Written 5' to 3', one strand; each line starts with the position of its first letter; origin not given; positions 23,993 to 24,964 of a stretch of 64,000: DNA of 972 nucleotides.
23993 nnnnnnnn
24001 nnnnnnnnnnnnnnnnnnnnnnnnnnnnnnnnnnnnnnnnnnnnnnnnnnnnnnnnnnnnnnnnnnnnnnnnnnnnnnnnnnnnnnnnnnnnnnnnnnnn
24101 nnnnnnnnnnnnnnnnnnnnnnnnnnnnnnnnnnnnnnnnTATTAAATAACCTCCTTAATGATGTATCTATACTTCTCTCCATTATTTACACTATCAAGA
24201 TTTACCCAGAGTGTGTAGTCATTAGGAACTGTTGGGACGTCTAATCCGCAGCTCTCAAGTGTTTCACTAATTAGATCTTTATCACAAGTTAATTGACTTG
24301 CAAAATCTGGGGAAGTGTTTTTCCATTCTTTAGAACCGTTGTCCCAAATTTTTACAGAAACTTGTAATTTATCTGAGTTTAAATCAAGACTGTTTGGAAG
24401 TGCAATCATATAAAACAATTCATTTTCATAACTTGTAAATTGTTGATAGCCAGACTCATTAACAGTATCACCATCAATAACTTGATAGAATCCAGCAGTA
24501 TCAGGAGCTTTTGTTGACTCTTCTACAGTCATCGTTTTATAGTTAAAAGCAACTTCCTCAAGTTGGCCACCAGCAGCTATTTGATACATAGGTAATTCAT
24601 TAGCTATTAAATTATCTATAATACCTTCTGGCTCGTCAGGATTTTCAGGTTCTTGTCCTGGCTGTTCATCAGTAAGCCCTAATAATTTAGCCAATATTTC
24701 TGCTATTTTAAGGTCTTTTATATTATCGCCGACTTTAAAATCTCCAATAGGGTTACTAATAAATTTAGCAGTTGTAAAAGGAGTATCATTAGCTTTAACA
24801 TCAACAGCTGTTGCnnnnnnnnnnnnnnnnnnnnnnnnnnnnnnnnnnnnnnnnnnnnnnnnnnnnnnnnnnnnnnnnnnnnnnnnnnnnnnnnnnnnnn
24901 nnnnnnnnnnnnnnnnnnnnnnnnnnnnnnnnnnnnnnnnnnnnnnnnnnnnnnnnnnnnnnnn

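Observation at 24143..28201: Repeat-built 1352-aa fibre with a five-unit HxH decapeptide array and DNA-level module duplication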

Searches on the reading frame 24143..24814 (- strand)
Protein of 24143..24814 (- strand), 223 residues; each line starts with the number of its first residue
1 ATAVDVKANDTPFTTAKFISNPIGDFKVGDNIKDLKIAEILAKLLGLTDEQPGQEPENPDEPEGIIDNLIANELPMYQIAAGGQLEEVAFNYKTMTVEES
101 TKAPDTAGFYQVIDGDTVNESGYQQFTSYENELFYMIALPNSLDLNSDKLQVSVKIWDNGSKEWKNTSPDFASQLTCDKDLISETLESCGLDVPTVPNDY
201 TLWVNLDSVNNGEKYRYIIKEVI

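Call 62: search_protein_families(library=pfam, proteins=[window:24143-24814:-], max_evalue=10)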
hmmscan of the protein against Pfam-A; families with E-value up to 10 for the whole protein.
window:24143-24814:- (223 aa): 0 families

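Call 70: search_solved_structures(query=A5, max_evalue=10, show_alignments=2)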
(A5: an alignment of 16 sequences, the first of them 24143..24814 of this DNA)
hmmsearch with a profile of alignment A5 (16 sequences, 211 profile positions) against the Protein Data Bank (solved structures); distinct sequences matched with E-value up to 10: 3.
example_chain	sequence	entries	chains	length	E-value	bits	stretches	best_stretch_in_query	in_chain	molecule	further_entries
1kqn_A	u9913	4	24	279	0.63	12.8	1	143-198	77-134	NICOTINAMIDE MONONUCLEOTIDE ADENYLYL TRANSFERASE | Nicotinamide/nicotinic acid mononucleotide adenylyltransferase 1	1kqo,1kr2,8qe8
1kku_A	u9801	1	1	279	0.64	12.7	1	143-198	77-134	NICOTINAMIDE MONONUCLEOTIDE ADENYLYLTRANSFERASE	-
1gzu_A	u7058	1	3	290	0.68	12.6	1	143-198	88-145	NICOTINAMIDE MONONUCLEOTIDE ADENYLYL TRANSFERASE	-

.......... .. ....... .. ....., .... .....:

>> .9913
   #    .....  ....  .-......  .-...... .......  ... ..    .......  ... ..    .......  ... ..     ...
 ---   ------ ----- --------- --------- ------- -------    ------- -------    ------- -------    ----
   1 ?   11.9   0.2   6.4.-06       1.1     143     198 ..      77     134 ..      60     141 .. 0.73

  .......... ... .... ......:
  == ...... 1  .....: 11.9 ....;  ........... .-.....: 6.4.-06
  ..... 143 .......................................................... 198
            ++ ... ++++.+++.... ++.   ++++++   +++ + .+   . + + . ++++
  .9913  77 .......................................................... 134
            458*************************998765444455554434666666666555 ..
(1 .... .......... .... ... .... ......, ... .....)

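Call 71: search_protein_families(library=phrogs, proteins=[window:24143-24814:-], max_evalue=1)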
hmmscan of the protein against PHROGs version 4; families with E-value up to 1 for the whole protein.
window:24143-24814:- (223 aa): 1 family
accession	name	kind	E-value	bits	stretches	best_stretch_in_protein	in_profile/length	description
phrog_34670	-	unknown function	0.13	13.6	1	124-166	19-62/70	-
